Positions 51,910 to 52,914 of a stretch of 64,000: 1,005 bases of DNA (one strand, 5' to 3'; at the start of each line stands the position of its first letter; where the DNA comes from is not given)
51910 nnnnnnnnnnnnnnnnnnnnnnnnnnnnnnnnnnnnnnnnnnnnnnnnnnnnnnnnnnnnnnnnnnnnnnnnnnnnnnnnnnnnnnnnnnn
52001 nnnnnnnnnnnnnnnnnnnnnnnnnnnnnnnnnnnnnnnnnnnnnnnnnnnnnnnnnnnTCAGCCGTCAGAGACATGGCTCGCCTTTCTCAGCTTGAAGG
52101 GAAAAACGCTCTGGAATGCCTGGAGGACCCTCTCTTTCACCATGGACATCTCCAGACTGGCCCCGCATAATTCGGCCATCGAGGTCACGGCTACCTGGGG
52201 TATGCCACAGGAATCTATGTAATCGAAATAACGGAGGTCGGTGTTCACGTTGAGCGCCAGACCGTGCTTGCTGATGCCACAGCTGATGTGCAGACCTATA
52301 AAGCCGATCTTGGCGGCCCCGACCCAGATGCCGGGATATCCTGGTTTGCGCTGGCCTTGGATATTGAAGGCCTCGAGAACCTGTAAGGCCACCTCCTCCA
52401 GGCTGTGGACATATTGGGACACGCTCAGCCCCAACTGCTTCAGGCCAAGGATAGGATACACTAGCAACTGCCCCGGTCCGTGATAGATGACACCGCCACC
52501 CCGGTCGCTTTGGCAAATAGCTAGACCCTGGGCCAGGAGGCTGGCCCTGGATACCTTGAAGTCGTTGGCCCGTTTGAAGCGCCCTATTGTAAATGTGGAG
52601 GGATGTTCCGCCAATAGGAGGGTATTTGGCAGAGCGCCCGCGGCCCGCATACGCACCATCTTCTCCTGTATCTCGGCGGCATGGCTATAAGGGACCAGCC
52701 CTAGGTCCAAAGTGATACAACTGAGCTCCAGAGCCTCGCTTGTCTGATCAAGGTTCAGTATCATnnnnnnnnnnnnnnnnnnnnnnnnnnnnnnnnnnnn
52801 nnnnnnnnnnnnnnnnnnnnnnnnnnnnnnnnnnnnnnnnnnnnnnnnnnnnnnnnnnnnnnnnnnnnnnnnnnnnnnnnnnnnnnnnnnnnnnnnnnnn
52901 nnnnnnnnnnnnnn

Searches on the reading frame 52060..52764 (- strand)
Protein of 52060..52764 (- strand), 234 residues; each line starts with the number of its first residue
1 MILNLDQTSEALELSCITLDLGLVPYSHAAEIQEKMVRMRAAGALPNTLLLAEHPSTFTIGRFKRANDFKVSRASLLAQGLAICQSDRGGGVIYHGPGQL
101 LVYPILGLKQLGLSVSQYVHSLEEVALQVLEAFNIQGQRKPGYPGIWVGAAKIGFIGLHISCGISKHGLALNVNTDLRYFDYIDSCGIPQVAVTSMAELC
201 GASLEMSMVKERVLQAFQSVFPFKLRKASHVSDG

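Call 15: find_encoding_contigs(protein=window:52060-52764:-, flank=10000, max_places=2)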
Protein window:52060-52764:- (234 aa): 2 contigs read that carry it; 2 places shown.
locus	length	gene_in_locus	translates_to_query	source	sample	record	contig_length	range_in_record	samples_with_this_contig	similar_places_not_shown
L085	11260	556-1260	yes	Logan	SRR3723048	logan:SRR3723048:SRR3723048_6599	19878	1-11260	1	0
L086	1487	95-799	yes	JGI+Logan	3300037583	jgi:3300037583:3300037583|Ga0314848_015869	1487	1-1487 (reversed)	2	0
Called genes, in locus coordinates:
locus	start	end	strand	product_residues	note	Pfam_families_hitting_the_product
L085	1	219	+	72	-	?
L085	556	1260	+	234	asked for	PF21948:LplA-B_cat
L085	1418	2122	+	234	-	PF04055:Radical_SAM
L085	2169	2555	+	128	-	PF01597:GCV_H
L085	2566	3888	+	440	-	PF02347:GDC-P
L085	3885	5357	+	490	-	PF02347:GDC-P, PF00266:Aminotran_5 (weak), PF21478:GcvP2_C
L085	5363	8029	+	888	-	PF01571:GCV_T, PF08669:GCV_T_C (faint), PF00464:SHMT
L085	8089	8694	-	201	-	PF01558:POR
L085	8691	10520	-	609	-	PF01855:POR_N (weak), PF02776:TPP_enzyme_N (faint), PF00037:Fer4 (faint), PF12837:Fer4_6 (faint), PF02775:TPP_enzyme_C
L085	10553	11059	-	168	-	PF02311:AraC_binding, PF07883:Cupin_2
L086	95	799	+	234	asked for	PF21948:LplA-B_cat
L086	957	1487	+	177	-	?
